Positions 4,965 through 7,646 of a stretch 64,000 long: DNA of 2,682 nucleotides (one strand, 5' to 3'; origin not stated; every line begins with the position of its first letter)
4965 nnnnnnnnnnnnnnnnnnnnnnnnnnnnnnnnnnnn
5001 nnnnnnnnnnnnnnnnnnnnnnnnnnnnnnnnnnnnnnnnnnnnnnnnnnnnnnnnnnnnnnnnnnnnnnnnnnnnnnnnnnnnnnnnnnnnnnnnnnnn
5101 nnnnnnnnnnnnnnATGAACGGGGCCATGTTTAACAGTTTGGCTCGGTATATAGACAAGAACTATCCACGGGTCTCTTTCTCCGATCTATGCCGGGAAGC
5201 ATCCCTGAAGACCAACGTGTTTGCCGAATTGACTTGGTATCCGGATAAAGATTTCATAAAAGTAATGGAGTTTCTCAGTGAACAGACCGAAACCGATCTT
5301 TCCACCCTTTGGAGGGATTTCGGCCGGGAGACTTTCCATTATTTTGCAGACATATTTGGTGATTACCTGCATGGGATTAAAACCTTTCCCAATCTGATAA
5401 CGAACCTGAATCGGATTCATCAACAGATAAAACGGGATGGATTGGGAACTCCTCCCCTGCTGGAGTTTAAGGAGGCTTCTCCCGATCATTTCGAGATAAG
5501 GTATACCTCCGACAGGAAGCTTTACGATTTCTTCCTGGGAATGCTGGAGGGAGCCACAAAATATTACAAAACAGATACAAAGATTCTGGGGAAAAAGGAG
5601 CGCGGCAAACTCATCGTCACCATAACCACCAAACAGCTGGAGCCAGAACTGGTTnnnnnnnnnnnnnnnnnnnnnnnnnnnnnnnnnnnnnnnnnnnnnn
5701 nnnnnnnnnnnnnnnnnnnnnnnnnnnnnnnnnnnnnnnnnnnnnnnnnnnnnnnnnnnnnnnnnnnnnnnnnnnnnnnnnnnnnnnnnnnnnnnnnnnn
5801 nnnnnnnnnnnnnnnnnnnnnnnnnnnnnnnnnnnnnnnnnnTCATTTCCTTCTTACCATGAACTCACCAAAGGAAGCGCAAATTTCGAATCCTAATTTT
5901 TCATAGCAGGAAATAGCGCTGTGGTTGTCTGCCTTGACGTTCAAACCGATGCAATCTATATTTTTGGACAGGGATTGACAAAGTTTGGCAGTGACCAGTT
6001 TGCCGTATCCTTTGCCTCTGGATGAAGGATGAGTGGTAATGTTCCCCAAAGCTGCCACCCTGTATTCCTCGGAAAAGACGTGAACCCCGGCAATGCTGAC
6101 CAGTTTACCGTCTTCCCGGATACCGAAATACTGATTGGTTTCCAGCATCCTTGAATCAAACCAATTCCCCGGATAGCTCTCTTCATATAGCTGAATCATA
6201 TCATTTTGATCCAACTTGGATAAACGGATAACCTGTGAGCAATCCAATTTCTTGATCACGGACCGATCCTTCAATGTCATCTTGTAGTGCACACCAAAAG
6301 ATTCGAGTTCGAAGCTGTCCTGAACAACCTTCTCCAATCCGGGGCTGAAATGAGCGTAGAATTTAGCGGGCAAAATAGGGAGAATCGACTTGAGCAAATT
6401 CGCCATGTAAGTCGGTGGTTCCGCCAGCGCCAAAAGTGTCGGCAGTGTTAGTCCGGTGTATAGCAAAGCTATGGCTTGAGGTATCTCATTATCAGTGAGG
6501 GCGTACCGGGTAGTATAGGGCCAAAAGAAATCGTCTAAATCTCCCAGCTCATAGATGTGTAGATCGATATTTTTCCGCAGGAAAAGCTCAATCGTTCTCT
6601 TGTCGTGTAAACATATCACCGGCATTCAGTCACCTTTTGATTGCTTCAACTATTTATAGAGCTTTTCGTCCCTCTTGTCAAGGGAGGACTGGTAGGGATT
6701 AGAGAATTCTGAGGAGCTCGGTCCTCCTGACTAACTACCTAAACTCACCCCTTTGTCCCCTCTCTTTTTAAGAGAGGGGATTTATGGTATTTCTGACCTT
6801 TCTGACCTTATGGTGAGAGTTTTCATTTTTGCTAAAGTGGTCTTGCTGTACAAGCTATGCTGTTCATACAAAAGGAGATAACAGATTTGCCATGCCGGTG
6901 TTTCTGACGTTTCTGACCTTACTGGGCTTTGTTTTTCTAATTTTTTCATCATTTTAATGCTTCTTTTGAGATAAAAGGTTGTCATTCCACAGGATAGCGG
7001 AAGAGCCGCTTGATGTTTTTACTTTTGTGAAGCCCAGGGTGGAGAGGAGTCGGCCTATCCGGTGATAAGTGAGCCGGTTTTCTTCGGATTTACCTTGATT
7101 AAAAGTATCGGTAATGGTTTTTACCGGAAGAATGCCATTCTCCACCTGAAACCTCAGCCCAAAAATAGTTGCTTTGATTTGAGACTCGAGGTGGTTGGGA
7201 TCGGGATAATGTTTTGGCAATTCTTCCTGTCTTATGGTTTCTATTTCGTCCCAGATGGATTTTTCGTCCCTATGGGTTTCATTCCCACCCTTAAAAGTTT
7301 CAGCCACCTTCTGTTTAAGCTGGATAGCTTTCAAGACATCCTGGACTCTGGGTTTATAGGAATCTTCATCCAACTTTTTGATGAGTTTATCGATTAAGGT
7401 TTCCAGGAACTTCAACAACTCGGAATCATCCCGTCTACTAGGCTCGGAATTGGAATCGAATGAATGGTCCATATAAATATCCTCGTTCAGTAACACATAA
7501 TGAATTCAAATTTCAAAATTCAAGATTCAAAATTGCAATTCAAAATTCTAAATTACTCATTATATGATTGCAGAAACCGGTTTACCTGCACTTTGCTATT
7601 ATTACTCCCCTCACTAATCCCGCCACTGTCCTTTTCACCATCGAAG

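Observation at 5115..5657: Orphan stand-alone H-NOX haem sensor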

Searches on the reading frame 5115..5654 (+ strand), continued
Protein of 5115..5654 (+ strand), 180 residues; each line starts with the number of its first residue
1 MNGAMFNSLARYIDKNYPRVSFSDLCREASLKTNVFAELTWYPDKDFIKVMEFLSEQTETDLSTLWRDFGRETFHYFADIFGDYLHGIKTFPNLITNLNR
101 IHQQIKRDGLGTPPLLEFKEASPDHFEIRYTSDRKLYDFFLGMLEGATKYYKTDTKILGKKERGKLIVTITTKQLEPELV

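Call 67: search_solved_structures(query=A1, max_evalue=0.001, show_alignments=5)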
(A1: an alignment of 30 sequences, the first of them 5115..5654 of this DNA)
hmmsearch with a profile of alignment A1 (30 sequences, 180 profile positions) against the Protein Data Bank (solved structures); distinct sequences matched with E-value up to 0.001: 25.
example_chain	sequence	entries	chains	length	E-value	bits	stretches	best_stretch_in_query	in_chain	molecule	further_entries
3iqb_A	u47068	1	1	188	3.2e-21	79.1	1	42-175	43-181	Methyl-accepting chemotaxis protein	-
1u4h_A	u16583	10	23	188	1.2e-20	77.2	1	42-175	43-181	Heme-based Methyl-accepting Chemotaxis Protein | Methyl-accepting chemotaxis protein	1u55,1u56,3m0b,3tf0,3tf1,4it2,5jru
3nvr_A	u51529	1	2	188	1.2e-20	77.2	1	42-175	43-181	Methyl-accepting chemotaxis protein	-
3sj5_A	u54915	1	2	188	1.3e-20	77.1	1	42-175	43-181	Methyl-accepting chemotaxis protein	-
6cww_A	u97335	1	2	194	1.4e-20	77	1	42-175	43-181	Methyl-accepting chemotaxis protein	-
1xbn_A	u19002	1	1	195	1.4e-20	77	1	42-175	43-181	Methyl-accepting chemotaxis protein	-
3eee_A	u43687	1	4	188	5.9e-20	75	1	42-175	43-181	Methyl-accepting chemotaxis protein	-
3nvu_A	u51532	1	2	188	5.9e-20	75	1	42-175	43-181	Methyl-accepting chemotaxis protein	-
4fdk_A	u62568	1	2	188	1e-19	74.2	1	42-175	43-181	Methyl-accepting chemotaxis protein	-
3lah_A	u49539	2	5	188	4e-19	72.3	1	42-175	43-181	Methyl-accepting chemotaxis protein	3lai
6bde_A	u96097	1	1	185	2.2e-11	47.1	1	1-167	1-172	2,4-dihydroxyhept-2-ene-1,7-dioic acid aldolase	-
6ocv_A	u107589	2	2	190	2.1e-10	43.8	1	1-158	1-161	Heme NO binding domain protein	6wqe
6bdd_A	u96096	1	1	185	2.2e-10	43.8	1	1-167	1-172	2,4-dihydroxyhept-2-ene-1,7-dioic acid aldolase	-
3tff_A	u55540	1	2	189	1.3e-09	41.3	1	4-159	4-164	Alr2278 protein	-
2kii_A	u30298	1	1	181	2.2e-09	40.5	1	1-157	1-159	Putative uncharacterized protein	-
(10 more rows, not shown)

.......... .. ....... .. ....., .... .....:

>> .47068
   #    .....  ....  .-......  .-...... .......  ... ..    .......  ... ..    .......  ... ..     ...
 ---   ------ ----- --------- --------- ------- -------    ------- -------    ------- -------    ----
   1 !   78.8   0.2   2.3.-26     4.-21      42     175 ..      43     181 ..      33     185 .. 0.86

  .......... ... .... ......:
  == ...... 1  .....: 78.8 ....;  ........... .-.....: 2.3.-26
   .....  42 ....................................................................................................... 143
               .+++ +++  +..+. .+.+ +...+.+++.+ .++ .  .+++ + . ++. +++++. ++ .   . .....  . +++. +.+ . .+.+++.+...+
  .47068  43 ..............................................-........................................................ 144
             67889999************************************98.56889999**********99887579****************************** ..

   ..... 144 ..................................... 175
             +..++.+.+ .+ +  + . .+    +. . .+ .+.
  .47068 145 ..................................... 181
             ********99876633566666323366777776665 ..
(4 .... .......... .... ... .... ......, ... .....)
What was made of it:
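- Checked: A profile of the clade gives 1e-20 (call 67).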

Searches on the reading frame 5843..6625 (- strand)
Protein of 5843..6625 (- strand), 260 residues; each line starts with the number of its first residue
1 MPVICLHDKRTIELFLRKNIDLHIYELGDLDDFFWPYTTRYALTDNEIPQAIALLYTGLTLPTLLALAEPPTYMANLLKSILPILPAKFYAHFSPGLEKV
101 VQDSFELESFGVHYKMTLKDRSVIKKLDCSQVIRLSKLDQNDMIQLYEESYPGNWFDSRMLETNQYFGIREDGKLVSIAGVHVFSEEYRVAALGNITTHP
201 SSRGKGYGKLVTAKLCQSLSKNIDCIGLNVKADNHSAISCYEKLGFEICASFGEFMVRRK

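Call 3: search_protein_families(library=pfam, proteins=[window:5843-6625:-], max_evalue=1)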
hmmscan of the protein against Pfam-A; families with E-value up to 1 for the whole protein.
window:5843-6625:- (260 aa): 12 families
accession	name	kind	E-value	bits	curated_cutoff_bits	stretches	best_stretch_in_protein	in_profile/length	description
PF00583.31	Acetyltransf_1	-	3.1e-15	56.9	20.7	1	141-246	10-116/116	Acetyltransferase (GNAT) family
PF08445.16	FR47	-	1.6e-10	41.2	22.1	1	189-248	20-79/86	FR47-like protein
PF13508.13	Acetyltransf_7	-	1.1e-09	38.9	27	1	164-247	3-83/84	Acetyltransferase (GNAT) domain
PF13527.13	Acetyltransf_9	-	3.8e-07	30.6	25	1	156-248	33-126/127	Acetyltransferase (GNAT) domain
PF13673.13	Acetyltransf_10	-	5.3e-07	30.1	23.6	1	160-249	26-110/128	Acetyltransferase (GNAT) domain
PF12746.13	GNAT_acetyltran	-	0.00014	22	26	1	131-248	119-236/243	GNAT acetyltransferase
PF13302.13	Acetyltransf_3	-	0.00024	22.2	25.4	1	155-247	40-138/138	Acetyltransferase (GNAT) domain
PF13420.13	Acetyltransf_4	-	0.00091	19.7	24.3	1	128-253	8-141/155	Acetyltransferase (GNAT) domain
PF16447.10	DUF5044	-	0.13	12.5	25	1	31-156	56-176/178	Domain of unknown function (DUF5044)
PF11470.14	TUG-UBL1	-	0.14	12.8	23.3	1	102-141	23-60/65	TUG ubiquitin-like domain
PF13523.12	Acetyltransf_8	-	0.15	12.1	27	1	200-248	89-139/145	Acetyltransferase (GNAT) domain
PF23209.2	IDM1_C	-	0.2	12.2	33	1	170-220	39-87/140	Increased DNA methylation 1, C-terminal domain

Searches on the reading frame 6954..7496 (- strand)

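Call 3: search_protein_families(library=pfam, proteins=[window:6954-7496:-], max_evalue=1)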
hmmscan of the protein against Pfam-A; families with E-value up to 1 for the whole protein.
window:6954-7496:- (180 aa): 2 families
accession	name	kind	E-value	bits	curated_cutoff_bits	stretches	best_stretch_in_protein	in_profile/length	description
PF24304.1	AcrIIA4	-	0.0065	17.2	27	1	59-93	46-81/83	Anti-CRISPR Suppressor AcrIIA4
PF14071.11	YlbD_coat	-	0.075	13.7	27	1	16-78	55-115/126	Putative coat protein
